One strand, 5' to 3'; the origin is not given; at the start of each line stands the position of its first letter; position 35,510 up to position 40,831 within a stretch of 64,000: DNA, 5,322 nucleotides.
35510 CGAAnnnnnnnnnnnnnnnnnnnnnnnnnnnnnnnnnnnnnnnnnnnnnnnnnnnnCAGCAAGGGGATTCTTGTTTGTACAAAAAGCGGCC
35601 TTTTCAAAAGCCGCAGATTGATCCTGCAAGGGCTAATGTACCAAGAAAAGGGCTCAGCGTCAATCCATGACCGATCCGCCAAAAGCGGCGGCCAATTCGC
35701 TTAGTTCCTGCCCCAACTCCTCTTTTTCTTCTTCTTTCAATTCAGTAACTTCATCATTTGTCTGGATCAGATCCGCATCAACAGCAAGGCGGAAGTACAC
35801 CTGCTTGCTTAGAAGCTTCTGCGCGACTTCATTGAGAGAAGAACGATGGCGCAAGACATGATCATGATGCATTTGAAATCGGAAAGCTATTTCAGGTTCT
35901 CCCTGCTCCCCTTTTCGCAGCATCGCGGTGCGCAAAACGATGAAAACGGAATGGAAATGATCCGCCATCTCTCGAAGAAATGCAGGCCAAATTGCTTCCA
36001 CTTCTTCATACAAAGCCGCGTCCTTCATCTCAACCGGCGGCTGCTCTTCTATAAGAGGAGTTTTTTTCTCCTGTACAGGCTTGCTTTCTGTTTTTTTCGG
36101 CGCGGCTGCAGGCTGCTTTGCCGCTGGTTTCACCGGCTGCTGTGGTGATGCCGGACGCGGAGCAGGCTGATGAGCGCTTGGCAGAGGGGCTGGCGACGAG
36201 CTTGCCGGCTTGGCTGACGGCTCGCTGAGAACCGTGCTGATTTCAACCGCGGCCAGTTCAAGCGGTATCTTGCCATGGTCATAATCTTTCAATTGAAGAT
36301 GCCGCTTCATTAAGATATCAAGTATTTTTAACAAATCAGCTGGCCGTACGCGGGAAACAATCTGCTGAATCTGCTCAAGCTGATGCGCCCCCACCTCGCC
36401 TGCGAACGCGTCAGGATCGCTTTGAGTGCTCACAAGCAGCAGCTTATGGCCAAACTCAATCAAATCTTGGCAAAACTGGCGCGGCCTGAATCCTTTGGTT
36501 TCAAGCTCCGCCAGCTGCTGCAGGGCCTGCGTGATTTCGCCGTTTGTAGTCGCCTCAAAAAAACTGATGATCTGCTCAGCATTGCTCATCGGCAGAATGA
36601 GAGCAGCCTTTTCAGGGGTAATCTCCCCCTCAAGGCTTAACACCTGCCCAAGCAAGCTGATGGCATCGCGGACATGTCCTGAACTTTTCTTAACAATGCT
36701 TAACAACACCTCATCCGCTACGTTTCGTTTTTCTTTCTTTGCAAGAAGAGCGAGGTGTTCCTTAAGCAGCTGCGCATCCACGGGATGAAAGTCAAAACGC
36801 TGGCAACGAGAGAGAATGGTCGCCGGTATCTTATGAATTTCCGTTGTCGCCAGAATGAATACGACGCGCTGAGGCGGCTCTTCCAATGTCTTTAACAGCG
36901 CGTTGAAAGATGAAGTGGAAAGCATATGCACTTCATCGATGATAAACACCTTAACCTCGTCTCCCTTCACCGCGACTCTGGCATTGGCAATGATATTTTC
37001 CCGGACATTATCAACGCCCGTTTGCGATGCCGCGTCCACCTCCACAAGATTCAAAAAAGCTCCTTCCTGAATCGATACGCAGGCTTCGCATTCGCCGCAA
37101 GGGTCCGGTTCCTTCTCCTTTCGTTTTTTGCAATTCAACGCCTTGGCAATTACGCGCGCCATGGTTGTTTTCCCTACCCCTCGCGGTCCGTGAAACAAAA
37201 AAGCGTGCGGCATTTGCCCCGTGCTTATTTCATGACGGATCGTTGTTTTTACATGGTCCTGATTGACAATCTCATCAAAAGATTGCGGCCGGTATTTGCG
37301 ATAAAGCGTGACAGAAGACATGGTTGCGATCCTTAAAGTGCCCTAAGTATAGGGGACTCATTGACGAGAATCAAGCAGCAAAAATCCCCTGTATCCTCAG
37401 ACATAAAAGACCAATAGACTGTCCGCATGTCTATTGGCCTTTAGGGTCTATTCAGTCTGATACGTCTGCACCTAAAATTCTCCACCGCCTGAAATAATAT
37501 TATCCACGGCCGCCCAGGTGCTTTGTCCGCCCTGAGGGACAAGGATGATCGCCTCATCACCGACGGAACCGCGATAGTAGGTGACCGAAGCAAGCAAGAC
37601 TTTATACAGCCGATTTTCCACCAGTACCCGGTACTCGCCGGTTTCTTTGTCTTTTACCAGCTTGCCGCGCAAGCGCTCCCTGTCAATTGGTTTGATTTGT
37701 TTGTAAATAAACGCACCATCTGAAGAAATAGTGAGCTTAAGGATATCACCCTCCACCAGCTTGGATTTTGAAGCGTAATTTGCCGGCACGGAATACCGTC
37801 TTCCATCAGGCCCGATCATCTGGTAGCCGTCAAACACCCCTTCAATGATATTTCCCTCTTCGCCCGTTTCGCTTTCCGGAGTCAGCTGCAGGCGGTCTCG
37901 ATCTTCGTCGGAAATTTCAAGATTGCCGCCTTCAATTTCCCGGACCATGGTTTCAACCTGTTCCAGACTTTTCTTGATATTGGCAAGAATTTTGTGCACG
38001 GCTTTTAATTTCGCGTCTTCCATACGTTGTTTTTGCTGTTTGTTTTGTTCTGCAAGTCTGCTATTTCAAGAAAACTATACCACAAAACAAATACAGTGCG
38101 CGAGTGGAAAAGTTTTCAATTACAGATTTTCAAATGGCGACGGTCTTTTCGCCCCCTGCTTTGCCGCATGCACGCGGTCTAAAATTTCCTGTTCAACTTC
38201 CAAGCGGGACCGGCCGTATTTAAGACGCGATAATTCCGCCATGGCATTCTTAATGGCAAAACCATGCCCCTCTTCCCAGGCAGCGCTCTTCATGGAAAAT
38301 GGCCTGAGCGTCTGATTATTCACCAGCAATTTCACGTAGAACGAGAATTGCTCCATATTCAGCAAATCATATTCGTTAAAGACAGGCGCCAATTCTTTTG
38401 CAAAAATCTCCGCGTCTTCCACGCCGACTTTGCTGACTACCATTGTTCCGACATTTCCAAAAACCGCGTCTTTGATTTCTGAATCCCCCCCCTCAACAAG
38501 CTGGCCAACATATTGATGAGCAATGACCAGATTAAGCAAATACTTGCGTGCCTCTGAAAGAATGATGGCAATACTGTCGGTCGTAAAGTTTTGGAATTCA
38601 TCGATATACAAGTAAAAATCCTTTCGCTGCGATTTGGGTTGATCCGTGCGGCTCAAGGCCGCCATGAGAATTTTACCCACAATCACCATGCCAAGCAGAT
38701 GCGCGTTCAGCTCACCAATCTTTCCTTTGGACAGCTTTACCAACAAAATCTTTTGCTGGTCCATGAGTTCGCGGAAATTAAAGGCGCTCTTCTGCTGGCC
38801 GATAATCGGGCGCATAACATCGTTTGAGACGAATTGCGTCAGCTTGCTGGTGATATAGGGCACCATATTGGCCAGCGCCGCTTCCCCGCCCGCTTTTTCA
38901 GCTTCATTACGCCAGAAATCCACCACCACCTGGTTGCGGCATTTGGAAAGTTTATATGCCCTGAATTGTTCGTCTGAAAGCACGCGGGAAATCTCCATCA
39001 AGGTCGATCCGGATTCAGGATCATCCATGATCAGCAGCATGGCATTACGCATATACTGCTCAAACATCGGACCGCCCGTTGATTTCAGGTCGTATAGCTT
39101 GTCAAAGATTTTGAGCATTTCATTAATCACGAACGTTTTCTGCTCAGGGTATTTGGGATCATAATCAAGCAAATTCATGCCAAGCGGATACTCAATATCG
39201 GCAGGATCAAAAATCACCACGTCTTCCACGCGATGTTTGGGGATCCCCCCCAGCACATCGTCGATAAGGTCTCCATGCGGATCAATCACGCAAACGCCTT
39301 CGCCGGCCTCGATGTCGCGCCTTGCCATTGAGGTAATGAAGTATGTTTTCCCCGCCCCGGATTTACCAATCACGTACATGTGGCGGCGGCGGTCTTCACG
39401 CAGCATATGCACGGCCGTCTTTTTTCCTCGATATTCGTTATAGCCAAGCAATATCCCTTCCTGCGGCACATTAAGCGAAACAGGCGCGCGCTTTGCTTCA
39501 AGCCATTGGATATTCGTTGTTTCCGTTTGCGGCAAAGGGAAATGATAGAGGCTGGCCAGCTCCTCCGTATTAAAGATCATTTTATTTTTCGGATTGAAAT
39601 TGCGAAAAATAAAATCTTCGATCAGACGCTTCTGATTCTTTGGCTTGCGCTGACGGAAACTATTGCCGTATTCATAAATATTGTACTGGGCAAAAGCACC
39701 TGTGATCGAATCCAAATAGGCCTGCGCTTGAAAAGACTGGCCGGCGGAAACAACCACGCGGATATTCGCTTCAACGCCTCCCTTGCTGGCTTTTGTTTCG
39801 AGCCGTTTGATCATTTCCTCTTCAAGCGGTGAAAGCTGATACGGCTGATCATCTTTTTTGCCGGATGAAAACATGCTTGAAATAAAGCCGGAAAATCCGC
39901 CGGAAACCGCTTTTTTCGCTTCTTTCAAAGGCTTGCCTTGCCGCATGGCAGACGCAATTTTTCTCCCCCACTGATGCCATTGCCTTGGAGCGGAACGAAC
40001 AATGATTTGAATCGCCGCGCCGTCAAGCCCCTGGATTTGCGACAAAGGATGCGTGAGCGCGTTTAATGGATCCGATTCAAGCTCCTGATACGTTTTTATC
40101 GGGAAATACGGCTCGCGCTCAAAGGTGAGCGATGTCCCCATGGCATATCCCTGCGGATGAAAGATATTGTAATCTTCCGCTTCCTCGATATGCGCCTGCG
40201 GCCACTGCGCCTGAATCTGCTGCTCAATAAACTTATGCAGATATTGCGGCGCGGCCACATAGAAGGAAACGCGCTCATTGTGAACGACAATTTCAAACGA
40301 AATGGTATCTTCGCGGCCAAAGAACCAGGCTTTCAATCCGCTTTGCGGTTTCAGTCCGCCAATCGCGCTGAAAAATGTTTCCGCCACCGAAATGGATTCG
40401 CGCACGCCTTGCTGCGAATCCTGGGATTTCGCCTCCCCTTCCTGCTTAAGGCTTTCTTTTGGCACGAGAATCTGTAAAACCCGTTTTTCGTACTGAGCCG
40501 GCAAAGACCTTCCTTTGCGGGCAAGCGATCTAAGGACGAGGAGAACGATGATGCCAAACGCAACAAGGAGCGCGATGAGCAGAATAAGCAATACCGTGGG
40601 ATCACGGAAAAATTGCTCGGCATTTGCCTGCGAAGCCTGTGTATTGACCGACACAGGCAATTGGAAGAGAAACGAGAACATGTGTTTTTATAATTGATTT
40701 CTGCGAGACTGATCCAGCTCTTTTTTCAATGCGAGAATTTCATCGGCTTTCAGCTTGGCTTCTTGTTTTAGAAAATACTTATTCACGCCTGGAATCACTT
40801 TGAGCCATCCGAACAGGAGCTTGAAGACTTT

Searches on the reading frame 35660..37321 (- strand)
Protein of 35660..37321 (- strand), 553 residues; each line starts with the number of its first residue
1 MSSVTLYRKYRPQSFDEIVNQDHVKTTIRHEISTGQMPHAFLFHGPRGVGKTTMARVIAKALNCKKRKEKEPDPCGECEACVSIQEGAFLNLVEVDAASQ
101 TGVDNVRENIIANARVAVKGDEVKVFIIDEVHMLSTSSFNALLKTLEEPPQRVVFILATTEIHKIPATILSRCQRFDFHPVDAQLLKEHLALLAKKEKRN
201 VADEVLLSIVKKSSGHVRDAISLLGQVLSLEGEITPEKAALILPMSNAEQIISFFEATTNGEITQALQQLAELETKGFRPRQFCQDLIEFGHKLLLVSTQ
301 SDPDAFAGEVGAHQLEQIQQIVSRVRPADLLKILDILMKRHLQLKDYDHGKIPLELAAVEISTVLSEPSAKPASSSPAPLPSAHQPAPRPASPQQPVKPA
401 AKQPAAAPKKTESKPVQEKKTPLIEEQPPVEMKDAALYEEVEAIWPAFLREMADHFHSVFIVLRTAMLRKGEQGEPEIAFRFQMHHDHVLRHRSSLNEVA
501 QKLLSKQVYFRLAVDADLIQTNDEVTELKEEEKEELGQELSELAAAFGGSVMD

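Call 84: search_protein_families(library=ncbifam, proteins=[window:35660-37321:-], max_evalue=0.00001)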
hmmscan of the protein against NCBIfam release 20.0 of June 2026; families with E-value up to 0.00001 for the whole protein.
window:35660-37321:- (553 aa): 79 families (the best 25 are shown)
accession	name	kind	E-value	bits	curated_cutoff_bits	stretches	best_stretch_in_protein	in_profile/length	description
NF004046.1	PRK05563.1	equivalog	1.4e-128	430.3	400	1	5-539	4-547/567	DNA polymerase III subunit gamma/tau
NF011512.0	PRK14950.1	equivalog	1.1e-121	407.9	593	1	1-540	1-565/585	DNA polymerase III subunits gamma and tau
NF011526.0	PRK14965.1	equivalog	2e-115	386.8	670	1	1-539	1-548/578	DNA polymerase III subunits gamma and tau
TIGR02397.1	dnaX_nterm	equivalog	1e-114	383.5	250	1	5-360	3-353/355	DNA polymerase III subunit gamma/tau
NF011510.0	PRK14948.1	equivalog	3.3e-110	369.7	593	1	6-535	8-537/640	DNA polymerase III subunit gamma/tau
NF006585.0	PRK09111.1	equivalog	2.8e-102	343.3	604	1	6-435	30-460/616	DNA polymerase III subunit gamma/tau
NF005942.0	PRK07994.1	equivalog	3.1e-95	320.5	613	1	1-427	1-424/655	DNA polymerase III subunit gamma/tau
NF005173.0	PRK06647.1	equivalog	4.3e-93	313.1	623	1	8-366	8-361/568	DNA polymerase III subunits gamma and tau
NF004549.0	PRK05896.1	equivalog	1.2e-92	311.7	578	1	1-294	1-292/642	DNA polymerase III subunits gamma and tau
NF011531.0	PRK14971.1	equivalog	1.2e-92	311.7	685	1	8-427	9-410/614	DNA polymerase III subunit gamma/tau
NF011524.0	PRK14963.1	equivalog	6.3e-91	306.3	601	1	5-503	3-486/647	DNA polymerase III subunits gamma and tau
NF011514.0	PRK14953.1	equivalog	7.8e-91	305.4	536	1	2-311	2-309/488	DNA polymerase III subunits gamma and tau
NF011523.0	PRK14962.1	equivalog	1.1e-89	301.4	576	1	5-290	3-286/474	DNA polymerase III subunits gamma and tau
NF004962.0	PRK06305.1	equivalog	1.4e-89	301.5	559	1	7-421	8-411/465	DNA polymerase III subunits gamma and tau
NF011522.0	PRK14961.1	equivalog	2.5e-81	273.4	562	1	5-359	5-355/363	DNA polymerase III subunits gamma and tau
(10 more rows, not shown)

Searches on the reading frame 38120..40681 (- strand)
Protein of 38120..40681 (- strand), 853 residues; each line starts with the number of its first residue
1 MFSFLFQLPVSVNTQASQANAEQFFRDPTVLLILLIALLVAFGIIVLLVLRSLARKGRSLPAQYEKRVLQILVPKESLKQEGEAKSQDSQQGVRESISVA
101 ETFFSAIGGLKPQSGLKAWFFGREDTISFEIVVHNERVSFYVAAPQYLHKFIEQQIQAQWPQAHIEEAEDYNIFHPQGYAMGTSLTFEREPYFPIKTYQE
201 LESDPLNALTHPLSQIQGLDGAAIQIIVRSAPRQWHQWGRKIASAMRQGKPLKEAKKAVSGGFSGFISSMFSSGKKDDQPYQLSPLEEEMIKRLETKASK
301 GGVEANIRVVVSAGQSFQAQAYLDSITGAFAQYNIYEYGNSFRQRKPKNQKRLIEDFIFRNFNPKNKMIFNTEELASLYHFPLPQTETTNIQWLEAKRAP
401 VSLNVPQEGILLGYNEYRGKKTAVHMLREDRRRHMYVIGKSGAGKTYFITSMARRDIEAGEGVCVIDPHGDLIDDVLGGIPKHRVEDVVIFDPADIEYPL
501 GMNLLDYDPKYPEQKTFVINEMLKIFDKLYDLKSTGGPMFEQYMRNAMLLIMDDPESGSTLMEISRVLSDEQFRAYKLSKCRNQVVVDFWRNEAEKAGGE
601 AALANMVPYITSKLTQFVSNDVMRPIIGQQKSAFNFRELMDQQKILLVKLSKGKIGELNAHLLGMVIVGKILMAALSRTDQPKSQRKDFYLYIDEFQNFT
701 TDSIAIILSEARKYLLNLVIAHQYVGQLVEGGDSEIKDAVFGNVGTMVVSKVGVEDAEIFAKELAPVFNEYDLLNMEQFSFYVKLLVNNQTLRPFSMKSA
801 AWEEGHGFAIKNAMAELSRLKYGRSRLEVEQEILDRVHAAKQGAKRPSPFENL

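Call 84: search_protein_families(library=ncbifam, proteins=[window:38120-40681:-], max_evalue=0.00001)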
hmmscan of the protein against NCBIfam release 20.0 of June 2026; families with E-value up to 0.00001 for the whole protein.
window:38120-40681:- (853 aa): 3 families
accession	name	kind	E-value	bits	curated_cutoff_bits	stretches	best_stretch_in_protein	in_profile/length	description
TIGR03743.1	SXT_TraD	subfamily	2.4e-09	36.2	366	1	389-471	133-214/636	conjugative transfer system coupling protein TraD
NF045973.1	conju_CD1115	equivalog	1.6e-08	33.9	250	1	411-753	3-358/442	VirD4-like conjugal transfer protein, CD1115 family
TIGR03754.1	conj_TOL_TraD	equivalog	8.9e-07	27.8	647.55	1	419-472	167-220/643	type IV conjugative transfer system coupling protein TraD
